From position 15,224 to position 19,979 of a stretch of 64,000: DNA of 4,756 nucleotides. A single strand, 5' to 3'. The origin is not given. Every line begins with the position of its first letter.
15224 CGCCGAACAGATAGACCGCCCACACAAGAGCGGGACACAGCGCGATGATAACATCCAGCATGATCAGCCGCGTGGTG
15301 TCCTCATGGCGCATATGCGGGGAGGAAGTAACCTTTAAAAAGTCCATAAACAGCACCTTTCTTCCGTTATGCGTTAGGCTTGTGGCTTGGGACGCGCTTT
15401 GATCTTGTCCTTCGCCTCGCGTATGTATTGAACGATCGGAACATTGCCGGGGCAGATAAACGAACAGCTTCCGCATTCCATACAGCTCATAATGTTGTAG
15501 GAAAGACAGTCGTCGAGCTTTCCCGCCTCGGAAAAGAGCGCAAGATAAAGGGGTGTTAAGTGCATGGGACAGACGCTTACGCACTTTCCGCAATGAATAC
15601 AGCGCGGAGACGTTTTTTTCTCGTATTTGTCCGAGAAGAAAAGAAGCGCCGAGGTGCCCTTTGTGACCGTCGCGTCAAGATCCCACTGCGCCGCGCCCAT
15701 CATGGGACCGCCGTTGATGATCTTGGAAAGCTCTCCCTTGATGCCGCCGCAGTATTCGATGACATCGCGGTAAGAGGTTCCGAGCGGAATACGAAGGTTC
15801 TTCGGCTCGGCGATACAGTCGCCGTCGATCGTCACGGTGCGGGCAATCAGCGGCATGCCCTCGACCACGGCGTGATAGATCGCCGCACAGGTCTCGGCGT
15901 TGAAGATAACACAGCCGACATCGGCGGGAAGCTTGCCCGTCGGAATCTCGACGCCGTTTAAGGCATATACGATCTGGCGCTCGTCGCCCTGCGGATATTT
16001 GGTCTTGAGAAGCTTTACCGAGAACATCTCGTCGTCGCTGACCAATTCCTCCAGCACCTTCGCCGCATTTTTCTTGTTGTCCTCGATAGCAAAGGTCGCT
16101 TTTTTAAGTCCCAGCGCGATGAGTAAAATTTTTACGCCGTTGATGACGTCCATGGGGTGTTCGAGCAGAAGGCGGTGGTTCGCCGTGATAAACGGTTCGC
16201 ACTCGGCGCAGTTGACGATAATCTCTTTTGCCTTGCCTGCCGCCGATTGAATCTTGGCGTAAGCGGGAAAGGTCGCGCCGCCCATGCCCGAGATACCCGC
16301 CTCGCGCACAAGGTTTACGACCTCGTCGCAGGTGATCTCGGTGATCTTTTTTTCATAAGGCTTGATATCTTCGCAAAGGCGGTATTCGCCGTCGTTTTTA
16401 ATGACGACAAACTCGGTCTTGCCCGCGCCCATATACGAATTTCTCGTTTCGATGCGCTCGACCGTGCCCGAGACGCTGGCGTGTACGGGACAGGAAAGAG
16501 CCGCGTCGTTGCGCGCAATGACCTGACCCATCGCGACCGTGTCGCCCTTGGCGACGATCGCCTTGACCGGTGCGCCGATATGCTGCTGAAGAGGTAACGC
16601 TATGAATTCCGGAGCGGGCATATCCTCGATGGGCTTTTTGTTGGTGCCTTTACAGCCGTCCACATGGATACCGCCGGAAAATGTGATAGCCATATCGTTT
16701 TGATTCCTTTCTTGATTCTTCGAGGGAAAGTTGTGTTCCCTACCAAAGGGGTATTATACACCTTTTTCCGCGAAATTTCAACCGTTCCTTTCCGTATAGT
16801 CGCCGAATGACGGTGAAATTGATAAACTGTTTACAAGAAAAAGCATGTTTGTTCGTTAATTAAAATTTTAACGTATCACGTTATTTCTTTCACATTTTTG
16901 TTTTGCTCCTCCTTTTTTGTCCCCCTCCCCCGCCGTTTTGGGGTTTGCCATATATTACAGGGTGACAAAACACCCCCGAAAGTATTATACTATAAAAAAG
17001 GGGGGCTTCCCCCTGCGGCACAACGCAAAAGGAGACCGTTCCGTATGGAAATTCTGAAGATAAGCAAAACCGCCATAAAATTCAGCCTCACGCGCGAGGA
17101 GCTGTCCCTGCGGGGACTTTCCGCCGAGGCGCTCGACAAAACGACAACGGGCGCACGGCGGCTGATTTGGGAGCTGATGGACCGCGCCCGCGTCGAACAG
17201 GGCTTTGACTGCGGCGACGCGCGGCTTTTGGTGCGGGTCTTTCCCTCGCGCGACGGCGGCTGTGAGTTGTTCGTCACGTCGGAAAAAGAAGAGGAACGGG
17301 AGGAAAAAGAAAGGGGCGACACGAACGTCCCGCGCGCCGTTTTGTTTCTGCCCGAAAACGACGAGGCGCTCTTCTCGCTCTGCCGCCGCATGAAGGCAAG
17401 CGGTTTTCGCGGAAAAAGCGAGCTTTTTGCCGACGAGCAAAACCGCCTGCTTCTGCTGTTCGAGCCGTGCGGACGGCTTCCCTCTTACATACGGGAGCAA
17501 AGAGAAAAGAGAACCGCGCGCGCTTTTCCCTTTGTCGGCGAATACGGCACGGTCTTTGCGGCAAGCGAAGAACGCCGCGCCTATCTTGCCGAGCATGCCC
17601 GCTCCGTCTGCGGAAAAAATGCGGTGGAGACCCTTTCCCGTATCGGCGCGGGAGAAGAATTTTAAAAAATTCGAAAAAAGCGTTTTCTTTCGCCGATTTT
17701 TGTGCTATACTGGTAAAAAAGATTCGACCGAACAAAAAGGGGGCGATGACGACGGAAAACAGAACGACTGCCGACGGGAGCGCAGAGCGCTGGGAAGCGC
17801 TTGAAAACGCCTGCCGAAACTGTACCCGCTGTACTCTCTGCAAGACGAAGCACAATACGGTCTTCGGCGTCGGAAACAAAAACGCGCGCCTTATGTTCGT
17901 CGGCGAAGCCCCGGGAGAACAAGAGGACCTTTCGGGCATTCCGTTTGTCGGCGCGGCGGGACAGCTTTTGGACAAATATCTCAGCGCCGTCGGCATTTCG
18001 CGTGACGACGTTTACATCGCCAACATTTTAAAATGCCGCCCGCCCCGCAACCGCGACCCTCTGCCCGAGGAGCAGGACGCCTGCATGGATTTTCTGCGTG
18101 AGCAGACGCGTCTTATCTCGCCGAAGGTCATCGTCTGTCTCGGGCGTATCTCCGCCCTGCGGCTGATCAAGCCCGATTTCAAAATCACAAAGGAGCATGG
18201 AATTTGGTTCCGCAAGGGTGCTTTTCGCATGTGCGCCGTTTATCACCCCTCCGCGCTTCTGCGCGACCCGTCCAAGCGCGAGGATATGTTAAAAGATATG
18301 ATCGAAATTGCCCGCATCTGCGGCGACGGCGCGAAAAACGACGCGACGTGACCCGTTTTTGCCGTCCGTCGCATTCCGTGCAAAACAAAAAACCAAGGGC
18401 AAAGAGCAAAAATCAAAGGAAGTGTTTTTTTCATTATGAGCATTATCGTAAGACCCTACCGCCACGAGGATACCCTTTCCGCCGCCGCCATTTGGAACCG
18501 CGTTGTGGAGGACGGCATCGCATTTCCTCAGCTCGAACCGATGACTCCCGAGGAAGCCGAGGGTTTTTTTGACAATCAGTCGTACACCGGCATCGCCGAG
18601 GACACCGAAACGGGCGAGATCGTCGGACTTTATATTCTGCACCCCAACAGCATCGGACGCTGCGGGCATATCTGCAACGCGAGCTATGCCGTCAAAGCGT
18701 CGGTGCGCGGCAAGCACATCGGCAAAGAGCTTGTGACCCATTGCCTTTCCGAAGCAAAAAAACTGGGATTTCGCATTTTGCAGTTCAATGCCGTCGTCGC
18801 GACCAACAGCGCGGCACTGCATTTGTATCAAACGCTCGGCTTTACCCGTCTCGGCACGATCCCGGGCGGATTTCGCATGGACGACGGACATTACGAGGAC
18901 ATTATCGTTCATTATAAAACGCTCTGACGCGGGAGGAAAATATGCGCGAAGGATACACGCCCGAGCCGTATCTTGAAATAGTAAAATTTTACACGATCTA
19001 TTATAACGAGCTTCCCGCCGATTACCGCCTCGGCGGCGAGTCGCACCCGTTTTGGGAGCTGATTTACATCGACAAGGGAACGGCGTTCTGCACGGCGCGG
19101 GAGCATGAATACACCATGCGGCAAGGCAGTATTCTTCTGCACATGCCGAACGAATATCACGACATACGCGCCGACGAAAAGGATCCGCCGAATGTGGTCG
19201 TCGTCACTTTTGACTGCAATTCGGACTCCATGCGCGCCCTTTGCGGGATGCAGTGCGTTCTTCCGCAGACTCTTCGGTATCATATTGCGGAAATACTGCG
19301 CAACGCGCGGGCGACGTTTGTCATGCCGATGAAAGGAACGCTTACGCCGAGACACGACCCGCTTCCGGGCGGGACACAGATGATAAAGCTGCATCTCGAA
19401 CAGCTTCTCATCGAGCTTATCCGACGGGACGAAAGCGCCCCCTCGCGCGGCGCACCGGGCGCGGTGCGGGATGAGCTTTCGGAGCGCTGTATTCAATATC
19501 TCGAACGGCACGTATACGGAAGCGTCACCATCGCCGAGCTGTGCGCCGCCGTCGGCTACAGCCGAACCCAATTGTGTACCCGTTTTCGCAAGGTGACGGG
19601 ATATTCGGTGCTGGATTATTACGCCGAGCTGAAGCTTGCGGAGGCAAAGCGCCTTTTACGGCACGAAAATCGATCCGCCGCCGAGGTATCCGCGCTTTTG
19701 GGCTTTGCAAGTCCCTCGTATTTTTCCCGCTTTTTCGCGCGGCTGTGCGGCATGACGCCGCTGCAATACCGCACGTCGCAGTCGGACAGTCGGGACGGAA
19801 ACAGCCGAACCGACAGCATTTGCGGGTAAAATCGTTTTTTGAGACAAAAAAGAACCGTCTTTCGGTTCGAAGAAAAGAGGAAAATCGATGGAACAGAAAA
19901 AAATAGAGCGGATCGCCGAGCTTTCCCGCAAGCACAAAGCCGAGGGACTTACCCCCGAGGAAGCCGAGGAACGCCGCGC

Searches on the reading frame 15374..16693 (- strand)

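Call 9: search_protein_families(library=pfam, proteins=[window:15374-16693:-], max_evalue=0.001)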
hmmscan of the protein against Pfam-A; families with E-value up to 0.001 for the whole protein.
window:15374-16693:- (439 aa): 18 families
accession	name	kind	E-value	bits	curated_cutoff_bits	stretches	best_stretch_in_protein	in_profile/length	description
PF01512.22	Complex1_51K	-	7.1e-46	156.3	31.2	1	129-274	1-150/150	Nuo51 FMN-binding domain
PF13375.12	RnfC_N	-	1.6e-31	108.8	25.6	1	4-103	2-101/101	RnfC Barrel sandwich hybrid domain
PF10531.15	SLBB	-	7e-09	35.8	27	1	287-333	2-53/55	SLBB domain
PF13534.11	Fer4_17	-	6.6e-08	33.4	22.2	1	359-379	40-60/61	4Fe-4S dicluster domain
PF12838.12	Fer4_7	-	1.1e-07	32.6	27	1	364-417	1-51/52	4Fe-4S dicluster domain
PF13183.11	Fer4_8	-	2.9e-05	24.9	27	1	364-418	4-68/68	4Fe-4S dicluster domain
PF05896.17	NQRA_N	-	3.1e-05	24.5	25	1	14-82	11-79/94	NqrA N-terminal barrel-sandwich hybrid domain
PF13187.11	Fer4_9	-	3.3e-05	24.3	27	0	360-378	34-50/52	4Fe-4S dicluster domain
PF13237.11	Fer4_10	-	6.5e-05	23.2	25.5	1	362-415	6-53/53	4Fe-4S dicluster domain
PF13484.11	Fer4_16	-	0.00013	23.1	30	0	362-377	50-65/66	4Fe-4S double cluster binding domain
PF12837.12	Fer4_6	-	0.00019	21.6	25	1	364-378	8-22/24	4Fe-4S binding domain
PF12797.12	Fer4_2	-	0.00021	21.5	24.5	0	364-376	9-21/22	4Fe-4S binding domain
PF14697.11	Fer4_21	-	0.00032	21.2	35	0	346-377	22-53/59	4Fe-4S dicluster domain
PF13746.11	Fer4_18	-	0.00033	21.2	27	0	355-379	51-75/114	4Fe-4S dicluster domain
PF00037.32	Fer4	-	0.00043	20.4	21.1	0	364-377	7-20/24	4Fe-4S binding domain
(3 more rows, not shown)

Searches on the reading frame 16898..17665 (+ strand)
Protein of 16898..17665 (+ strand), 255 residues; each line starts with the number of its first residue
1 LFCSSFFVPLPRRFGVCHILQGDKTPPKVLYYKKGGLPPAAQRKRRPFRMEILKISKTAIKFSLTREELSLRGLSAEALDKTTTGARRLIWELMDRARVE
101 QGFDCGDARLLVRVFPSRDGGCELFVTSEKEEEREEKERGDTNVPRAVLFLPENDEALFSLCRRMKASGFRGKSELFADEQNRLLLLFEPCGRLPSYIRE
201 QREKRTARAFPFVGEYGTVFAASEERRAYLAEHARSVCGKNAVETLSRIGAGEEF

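Call 9: search_protein_families(library=pfam, proteins=[window:16898-17665:+], max_evalue=0.001)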
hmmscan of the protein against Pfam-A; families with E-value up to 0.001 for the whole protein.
window:16898-17665:+ (255 aa): 1 family
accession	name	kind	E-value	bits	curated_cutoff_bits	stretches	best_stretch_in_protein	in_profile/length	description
PF05389.17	MecA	-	1.4e-22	80.8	22.5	2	50-136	1-85/221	Negative regulator of genetic competence (MecA)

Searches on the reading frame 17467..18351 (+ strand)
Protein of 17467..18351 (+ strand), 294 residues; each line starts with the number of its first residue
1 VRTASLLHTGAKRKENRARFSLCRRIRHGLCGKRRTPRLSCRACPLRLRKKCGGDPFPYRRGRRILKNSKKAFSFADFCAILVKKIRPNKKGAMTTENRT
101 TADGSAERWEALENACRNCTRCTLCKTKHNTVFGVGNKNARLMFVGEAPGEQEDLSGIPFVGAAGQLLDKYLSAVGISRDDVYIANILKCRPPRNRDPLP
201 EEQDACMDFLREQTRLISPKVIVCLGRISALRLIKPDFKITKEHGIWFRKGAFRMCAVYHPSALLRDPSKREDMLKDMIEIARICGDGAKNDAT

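Call 9: search_protein_families(library=pfam, proteins=[window:17467-18351:+], max_evalue=0.001)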
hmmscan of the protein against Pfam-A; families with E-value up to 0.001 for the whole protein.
window:17467-18351:+ (294 aa): 1 family
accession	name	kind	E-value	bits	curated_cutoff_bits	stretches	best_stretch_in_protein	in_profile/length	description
PF03167.25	UDG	-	5.7e-36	124.1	24.3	1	133-279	1-137/141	Uracil DNA glycosylase superfamily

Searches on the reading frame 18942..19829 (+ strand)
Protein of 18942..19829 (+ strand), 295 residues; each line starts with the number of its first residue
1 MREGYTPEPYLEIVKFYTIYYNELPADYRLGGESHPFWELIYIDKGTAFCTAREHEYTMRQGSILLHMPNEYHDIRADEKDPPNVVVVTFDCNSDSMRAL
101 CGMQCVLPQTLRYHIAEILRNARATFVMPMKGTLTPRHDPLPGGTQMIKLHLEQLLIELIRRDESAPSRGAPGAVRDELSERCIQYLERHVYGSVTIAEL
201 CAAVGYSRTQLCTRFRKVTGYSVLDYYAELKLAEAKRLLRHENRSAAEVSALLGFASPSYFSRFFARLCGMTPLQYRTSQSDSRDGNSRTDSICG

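Call 9: search_protein_families(library=pfam, proteins=[window:18942-19829:+], max_evalue=0.001)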
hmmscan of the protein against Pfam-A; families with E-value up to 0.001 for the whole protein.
window:18942-19829:+ (295 aa): 4 families
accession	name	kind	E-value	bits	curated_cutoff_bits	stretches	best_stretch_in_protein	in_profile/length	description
PF12833.13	HTH_18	-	1.4e-22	80.2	33.6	1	200-278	1-79/80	Helix-turn-helix domain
PF00165.29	HTH_AraC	-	4.2e-18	65.4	26.6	2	242-278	7-42/42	Bacterial regulatory helix-turn-helix proteins, AraC family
PF02311.25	AraC_binding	-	1e-08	35.4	21.1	1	29-90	15-76/135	AraC-like ligand binding domain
PF07883.17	Cupin_2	-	0.00011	22.3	27.2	1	33-87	14-68/70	Cupin domain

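Call 71: search_protein_families(library=ncbifam, proteins=[window:18942-19826:+], max_evalue=0.00001)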
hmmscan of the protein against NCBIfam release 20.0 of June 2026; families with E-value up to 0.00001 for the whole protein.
window:18942-19826:+ (295 aa): 23 families
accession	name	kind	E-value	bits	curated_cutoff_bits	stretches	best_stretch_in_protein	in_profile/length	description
TIGR04094.1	adjacent_YSIRK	equivalog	7.3e-20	71.3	200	1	181-277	288-383/383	YSIRK-targeted surface antigen transcriptional regulator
NF007860.0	PRK10572.1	equivalog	1.4e-18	66.8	208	1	152-283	162-288/292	arabinose operon transcriptional regulator AraC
NF010025.2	PRK13500.1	equivalog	2.6e-15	56.8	525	1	143-281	143-279/282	HTH-type transcriptional activator RhaR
TIGR02297.1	HpaA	equivalog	2.4e-14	53.3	274.65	1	37-278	44-286/287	4-hydroxyphenylacetate catabolism regulatory protein HpaA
NF010027.0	PRK13502.1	equivalog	1.2e-13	51.2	384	1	139-279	141-277/282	HTH-type transcriptional activator RhaR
NF010026.0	PRK13501.1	equivalog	1.2e-13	50.9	363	1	187-279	185-277/290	HTH-type transcriptional activator RhaR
NF047788.1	TransRegPocR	equivalog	3.2e-13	49.6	500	1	147-283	159-294/296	transcriptional regulator PocR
NF047455.1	TF_Staph_AryK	equivalog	3.5e-13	48.7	850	1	146-285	121-264/759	transcriptional regulator AryK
NF010028.0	PRK13503.1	equivalog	1.3e-12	47.7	288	1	34-280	32-273/278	HTH-type transcriptional activator RhaS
NF052371.1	TransRegGbdRPseu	equivalog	5.7e-12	45.3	480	1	172-283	220-330/365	choline metabolism transcriptional regulator GbdR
NF049932.1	TranspRegBtr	equivalog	1e-11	44.1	900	1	181-277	167-263/531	bacillibactin transport transcriptional regulator Btr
NF006902.0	PRK09393.1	equivalog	1.4e-11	44.2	425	1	182-281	224-323/327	transcriptional regulator FtrA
NF007584.0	PRK10219.1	equivalog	4.4e-11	43.1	174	1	177-278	4-105/107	superoxide response transcriptional regulator SoxS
NF007693.0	PRK10371.1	equivalog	9.2e-10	38.2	253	1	183-283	203-303/309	transcriptional regulator MelR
NF033869.1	viru_reg_Rsp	equivalog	2e-09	36.5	400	1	174-282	143-251/701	AraC family transcriptional regulator Rsp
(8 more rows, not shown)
